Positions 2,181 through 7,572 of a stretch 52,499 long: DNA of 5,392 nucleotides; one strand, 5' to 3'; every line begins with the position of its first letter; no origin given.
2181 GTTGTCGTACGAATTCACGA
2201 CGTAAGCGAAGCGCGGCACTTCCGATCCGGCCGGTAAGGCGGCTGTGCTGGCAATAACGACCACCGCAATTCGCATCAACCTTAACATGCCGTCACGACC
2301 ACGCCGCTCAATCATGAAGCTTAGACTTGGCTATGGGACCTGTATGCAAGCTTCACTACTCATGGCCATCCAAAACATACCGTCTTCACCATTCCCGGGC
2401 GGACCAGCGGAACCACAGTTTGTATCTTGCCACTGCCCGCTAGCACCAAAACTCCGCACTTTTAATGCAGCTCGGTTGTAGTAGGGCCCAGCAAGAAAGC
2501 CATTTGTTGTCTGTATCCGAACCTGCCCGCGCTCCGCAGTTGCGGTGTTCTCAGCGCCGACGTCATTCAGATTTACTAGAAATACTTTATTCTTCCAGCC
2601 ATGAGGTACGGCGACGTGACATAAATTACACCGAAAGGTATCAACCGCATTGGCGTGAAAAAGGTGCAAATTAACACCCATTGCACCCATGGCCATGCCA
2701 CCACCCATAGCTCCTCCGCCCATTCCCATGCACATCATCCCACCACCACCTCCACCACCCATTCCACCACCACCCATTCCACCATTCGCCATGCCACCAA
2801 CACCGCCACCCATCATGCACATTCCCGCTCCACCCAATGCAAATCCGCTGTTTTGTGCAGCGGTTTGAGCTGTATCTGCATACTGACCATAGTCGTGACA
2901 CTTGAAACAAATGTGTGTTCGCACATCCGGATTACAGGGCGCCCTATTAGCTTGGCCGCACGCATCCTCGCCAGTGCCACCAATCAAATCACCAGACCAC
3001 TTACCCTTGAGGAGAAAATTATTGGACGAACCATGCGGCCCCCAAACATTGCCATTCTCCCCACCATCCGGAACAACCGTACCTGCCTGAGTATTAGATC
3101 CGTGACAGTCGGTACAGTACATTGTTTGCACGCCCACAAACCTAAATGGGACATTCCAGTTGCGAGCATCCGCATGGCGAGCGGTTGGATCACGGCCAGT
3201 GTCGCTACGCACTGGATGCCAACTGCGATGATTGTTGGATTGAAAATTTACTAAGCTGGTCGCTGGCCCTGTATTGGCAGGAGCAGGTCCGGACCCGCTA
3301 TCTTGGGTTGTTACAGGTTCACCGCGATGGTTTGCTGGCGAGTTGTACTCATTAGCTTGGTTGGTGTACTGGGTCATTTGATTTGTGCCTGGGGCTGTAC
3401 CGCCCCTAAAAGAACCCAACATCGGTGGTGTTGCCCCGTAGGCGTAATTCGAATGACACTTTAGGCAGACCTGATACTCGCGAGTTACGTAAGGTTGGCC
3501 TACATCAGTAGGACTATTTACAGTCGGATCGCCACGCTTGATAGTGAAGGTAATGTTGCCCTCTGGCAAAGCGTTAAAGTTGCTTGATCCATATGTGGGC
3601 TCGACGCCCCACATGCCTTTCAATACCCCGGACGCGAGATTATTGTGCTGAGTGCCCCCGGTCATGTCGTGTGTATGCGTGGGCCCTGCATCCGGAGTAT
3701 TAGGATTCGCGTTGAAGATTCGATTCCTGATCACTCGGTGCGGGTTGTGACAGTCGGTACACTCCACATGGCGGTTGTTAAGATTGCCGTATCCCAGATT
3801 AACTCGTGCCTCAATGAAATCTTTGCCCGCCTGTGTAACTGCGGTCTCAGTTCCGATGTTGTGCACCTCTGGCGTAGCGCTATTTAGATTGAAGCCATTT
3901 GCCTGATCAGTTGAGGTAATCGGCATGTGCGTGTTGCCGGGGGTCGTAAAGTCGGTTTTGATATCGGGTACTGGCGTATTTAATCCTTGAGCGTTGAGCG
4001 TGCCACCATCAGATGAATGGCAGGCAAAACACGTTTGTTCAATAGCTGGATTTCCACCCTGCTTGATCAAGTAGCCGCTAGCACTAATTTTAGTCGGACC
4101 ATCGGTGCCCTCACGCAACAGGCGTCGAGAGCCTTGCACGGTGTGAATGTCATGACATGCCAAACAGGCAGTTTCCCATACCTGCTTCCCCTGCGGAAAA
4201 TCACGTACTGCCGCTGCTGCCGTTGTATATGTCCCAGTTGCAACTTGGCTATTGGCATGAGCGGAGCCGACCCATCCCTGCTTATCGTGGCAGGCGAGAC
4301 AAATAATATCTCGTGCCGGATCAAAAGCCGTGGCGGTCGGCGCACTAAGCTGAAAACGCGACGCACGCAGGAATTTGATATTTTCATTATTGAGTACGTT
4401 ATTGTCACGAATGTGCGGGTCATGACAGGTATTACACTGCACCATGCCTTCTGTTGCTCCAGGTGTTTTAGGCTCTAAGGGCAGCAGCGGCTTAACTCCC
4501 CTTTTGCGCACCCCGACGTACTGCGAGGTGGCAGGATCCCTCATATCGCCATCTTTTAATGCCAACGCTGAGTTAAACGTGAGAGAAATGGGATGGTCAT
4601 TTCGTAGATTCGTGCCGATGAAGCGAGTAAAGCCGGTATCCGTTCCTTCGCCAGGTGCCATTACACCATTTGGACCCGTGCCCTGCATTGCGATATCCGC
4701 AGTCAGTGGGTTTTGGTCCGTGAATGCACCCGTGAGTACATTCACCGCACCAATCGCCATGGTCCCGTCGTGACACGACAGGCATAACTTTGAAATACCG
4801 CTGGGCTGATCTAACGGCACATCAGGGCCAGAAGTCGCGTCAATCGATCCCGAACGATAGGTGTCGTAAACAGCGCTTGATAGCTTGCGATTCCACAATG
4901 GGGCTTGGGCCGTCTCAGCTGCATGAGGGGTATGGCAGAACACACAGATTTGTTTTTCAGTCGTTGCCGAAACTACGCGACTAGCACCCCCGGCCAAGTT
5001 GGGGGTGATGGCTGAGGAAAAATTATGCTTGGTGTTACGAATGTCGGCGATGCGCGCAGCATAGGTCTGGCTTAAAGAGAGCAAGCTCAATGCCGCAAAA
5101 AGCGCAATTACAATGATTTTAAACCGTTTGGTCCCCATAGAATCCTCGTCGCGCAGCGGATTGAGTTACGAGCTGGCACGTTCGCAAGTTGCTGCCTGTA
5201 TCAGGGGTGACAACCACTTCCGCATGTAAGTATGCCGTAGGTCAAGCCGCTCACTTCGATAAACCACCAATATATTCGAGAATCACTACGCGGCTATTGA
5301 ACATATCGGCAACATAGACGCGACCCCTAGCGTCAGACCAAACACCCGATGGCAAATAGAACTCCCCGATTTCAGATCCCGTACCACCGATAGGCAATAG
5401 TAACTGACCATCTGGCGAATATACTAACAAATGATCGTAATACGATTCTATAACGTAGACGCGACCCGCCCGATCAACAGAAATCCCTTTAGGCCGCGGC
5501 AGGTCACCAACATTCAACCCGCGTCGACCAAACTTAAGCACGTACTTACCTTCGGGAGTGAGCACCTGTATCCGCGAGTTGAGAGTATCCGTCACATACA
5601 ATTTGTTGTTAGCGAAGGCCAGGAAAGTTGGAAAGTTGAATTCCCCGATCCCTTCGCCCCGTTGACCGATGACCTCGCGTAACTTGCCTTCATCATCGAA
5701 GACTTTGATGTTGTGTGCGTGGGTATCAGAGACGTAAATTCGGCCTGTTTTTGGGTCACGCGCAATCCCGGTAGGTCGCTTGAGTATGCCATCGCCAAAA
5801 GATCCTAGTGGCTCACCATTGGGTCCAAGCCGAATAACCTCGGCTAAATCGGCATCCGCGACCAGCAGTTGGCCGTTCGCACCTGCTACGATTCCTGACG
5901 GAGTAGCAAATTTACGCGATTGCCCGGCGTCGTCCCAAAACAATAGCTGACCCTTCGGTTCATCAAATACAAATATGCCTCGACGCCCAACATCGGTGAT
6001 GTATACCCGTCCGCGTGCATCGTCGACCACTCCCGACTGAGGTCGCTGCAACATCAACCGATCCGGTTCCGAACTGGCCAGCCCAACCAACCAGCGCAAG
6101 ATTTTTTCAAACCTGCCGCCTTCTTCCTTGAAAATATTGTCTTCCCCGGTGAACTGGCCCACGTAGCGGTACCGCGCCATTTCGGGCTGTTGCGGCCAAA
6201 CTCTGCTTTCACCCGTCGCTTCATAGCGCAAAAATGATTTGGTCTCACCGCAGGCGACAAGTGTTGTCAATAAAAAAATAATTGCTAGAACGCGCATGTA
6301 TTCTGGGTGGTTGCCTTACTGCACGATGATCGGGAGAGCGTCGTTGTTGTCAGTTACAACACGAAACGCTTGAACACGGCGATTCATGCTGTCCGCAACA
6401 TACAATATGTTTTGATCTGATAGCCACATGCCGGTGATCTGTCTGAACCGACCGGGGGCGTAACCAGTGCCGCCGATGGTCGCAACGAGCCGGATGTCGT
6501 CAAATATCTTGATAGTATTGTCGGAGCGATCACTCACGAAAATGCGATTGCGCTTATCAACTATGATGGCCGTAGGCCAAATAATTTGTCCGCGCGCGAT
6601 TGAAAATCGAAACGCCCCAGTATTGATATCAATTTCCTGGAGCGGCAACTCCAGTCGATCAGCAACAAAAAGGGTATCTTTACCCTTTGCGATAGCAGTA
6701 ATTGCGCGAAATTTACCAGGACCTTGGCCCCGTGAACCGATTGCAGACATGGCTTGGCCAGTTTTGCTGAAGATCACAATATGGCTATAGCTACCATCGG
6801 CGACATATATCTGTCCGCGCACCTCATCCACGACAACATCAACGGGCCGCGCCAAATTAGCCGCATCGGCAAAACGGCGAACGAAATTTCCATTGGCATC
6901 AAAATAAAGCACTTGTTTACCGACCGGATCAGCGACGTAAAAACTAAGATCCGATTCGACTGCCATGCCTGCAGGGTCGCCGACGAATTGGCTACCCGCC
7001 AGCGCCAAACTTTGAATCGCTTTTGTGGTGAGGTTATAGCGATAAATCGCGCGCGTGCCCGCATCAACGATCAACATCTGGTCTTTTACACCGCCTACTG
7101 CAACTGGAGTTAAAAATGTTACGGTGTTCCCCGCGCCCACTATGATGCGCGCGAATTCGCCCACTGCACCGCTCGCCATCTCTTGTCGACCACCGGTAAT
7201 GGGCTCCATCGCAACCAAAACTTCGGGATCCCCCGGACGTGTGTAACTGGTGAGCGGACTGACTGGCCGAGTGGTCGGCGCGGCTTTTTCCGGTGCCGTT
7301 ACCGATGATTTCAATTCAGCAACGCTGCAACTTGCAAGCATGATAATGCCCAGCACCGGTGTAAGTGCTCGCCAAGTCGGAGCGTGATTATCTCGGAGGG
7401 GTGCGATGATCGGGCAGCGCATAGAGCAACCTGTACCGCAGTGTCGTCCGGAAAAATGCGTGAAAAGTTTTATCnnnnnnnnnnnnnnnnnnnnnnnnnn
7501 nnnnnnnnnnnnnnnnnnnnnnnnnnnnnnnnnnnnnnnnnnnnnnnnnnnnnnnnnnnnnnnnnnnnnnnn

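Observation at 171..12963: Nine-gene outer-membrane redox operon: candidate new type of porin-cytochrome extracellular electron transfer system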

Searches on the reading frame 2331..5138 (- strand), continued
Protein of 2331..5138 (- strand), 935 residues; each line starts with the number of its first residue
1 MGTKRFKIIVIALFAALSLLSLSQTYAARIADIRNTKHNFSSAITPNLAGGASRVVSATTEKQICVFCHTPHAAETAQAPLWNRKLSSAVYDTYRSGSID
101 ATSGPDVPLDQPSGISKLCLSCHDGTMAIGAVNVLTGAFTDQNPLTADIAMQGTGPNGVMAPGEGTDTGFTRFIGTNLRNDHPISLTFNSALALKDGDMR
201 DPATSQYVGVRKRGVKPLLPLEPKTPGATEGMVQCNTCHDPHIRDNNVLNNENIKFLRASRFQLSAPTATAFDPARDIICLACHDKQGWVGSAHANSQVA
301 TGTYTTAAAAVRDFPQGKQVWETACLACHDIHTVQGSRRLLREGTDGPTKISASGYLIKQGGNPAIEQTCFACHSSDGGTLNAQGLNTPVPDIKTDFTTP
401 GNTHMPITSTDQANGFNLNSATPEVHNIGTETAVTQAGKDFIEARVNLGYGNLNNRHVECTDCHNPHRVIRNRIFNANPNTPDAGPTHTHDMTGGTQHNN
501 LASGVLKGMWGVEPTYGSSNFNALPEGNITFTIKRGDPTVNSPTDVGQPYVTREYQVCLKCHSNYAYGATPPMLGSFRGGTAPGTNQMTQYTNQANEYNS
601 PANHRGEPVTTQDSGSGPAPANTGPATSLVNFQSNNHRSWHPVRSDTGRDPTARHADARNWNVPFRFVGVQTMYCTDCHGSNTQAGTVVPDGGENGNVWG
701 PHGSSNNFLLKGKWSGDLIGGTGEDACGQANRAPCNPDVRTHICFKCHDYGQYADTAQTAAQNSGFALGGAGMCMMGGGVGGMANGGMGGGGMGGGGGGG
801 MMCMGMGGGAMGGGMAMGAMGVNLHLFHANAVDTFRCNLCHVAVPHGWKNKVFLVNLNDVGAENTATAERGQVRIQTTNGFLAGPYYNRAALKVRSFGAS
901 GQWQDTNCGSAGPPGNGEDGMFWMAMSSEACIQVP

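Call 59: search_solved_structures(query=L001:828-1652:+, max_evalue=0.01, show_alignments=1)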
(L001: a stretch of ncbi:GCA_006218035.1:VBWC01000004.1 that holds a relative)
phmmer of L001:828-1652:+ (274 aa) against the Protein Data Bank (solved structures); distinct sequences matched with E-value up to 0.01: 2.
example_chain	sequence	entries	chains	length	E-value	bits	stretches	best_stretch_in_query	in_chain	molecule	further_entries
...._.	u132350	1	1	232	8.1e-24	87.9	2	14-190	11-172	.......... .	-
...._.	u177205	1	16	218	4.3e-23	85.5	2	15-173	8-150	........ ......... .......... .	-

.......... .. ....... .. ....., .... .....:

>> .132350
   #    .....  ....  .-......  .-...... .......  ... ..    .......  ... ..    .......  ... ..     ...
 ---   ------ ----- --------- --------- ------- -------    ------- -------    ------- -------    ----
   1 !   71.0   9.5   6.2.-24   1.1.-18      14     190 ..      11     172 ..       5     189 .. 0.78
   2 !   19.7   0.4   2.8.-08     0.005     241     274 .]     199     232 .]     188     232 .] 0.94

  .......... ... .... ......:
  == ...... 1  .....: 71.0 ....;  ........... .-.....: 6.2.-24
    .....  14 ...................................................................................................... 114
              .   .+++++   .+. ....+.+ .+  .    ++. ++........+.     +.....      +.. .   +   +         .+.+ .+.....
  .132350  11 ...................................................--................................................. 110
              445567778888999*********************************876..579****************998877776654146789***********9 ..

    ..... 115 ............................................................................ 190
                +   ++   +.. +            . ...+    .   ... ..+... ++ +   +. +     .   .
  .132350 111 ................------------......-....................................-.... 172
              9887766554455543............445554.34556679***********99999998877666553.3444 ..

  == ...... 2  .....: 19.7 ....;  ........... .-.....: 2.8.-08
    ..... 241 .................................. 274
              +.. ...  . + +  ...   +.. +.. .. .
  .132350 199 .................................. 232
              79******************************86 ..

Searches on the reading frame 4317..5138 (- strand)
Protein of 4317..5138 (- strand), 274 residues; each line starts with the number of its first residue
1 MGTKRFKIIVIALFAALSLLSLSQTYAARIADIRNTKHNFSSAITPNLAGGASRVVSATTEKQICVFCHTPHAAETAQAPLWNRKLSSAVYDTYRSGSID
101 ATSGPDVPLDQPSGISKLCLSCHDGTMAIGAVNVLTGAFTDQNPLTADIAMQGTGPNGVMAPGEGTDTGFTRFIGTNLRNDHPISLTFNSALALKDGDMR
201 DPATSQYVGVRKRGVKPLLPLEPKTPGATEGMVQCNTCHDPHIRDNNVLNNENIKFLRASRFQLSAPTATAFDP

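Call 39: search_solved_structures(query=window:4317-5138:-, max_evalue=0.01, show_alignments=2)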
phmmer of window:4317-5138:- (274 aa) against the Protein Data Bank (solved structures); distinct sequences matched with E-value up to 0.01: 2.
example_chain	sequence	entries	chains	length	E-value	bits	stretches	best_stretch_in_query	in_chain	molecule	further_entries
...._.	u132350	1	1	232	3.1e-20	76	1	16-243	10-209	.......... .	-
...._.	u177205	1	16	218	9.7e-16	61.3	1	25-243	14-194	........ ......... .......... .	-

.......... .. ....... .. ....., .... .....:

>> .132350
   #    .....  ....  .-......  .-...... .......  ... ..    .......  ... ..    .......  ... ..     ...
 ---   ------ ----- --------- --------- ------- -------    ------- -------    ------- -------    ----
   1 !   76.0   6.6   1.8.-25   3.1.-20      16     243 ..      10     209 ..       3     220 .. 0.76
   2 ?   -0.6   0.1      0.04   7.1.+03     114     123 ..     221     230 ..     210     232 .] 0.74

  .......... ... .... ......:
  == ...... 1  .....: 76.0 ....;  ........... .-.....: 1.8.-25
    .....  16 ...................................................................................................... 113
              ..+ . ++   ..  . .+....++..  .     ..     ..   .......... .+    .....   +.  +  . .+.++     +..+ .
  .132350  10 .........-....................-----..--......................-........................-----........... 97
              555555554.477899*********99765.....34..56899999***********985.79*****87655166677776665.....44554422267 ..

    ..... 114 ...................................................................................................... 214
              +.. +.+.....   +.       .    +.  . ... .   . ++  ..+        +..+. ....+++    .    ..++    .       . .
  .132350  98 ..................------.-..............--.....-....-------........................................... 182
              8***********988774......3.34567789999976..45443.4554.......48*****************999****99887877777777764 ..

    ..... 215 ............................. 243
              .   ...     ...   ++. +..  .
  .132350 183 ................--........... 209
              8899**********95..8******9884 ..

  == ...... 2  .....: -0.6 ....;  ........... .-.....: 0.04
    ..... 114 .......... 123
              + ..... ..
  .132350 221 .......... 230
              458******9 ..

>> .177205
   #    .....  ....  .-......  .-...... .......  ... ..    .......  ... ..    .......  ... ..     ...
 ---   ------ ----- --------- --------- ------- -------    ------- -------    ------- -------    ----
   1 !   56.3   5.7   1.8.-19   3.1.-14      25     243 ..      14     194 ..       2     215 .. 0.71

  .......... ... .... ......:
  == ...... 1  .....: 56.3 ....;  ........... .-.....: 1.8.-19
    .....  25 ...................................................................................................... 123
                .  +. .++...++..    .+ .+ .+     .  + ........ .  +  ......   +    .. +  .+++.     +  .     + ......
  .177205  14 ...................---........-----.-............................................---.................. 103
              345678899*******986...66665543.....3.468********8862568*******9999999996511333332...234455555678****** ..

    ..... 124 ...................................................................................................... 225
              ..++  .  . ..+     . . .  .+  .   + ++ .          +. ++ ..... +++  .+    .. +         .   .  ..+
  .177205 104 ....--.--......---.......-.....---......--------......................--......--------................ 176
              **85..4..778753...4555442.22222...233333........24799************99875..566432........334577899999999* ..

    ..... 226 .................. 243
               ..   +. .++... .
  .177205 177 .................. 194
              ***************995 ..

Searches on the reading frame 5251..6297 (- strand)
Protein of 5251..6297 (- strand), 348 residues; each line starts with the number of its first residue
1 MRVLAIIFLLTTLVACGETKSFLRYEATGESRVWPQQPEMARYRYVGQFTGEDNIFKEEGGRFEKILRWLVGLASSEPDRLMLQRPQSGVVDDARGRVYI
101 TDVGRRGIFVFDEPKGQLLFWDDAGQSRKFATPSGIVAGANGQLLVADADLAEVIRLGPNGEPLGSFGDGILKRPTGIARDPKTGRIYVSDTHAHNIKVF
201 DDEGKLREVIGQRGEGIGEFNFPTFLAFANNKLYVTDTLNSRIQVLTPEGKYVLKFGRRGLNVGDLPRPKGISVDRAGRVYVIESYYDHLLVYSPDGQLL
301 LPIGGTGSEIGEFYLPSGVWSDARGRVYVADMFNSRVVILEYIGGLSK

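Call 3: search_protein_families(library=pfam, proteins=[window:5251-6297:-], max_evalue=0.01)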
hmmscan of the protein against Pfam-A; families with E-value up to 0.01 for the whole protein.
window:5251-6297:- (348 aa): 6 families
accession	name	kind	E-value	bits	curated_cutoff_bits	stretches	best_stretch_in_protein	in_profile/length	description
PF01436.27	NHL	-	9.8e-29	98.4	20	2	173-200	2-28/28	NHL repeat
PF17170.10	DUF5128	-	2.2e-15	57.1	22.9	2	227-297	50-121/321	6-bladed beta-propeller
PF08450.18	SGL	-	6.8e-07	29.6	26.3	0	230-300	145-217/246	SMP-30/Gluconolactonase/LRE-like region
PF25021.1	TEN_NHL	-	3.3e-06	26.8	27.1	0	171-214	140-180/357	Teneurin NHL domain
PF01731.26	Arylesterase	-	4.4e-06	27.2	21.3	0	173-200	54-81/86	Arylesterase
PF06739.17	SBBP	-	0.0011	19.3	20.5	0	269-282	15-28/38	Beta-propeller repeat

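Call 4: search_protein_families(library=ncbifam, proteins=[window:5251-6297:-], max_evalue=0.01)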
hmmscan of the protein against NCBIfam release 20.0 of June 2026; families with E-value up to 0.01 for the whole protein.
window:5251-6297:- (348 aa): 4 families
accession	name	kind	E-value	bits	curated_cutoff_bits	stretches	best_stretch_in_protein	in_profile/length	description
NF035926.1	scyF_NHL_VPEP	equivalog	3.7e-39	134.9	350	3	175-285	154-265/376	scytonemin biosynthesis PEP-CTERM protein ScyF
NF033206.1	ScyE_fam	subfamily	1.1e-07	31.8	80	0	133-239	208-321/333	ScyD/ScyE family protein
NF047780.1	LIC12708_fam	subfamily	1.8e-05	23.8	150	0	238-294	153-211/391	LIC_12708 family protein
NF052280.1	7_blade_YncE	equivalog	0.0072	15.2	400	0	173-248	171-245/338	7-bladed beta-propeller protein YncE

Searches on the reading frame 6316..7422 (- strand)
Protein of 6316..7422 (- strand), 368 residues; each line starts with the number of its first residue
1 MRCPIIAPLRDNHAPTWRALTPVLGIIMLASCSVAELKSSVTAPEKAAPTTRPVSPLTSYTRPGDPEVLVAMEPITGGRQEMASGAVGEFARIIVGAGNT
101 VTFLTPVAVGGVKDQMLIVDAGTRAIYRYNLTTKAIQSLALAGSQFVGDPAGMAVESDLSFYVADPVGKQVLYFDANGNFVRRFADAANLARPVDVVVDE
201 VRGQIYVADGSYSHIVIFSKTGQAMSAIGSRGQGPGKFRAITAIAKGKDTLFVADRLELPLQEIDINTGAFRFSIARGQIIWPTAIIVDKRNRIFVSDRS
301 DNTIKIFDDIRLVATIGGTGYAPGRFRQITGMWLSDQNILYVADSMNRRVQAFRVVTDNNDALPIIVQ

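Call 3: search_protein_families(library=pfam, proteins=[window:6316-7422:-], max_evalue=0.01)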
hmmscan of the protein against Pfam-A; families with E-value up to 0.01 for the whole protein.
window:6316-7422:- (368 aa): 5 families
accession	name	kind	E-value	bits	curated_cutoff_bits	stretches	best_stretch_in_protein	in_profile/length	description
PF17170.10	DUF5128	-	6.5e-16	58.9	22.9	2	199-256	50-109/321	6-bladed beta-propeller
PF01436.27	NHL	-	5e-13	48.8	20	1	190-214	1-23/28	NHL repeat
PF08450.18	SGL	-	2.1e-07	31.2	26.3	0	114-184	146-220/246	SMP-30/Gluconolactonase/LRE-like region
PF25021.1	TEN_NHL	-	0.00015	21.3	27.1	0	107-233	77-181/357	Teneurin NHL domain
PF15869.11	TolB_like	-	0.0085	15.9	29.2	0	218-287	45-115/296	TolB-like 6-blade propeller-like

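Call 4: search_protein_families(library=ncbifam, proteins=[window:6316-7422:-], max_evalue=0.01)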
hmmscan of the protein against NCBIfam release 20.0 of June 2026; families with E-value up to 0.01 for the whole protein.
window:6316-7422:- (368 aa): 3 families
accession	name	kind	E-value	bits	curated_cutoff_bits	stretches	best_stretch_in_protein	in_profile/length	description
NF035926.1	scyF_NHL_VPEP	equivalog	4.8e-34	118.1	350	4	141-267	146-276/376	scytonemin biosynthesis PEP-CTERM protein ScyF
NF047780.1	LIC12708_fam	subfamily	7.2e-05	21.8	150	1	150-353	59-208/391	LIC_12708 family protein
NF052280.1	7_blade_YncE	equivalog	0.0054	15.6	400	0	194-308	174-285/338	7-bladed beta-propeller protein YncE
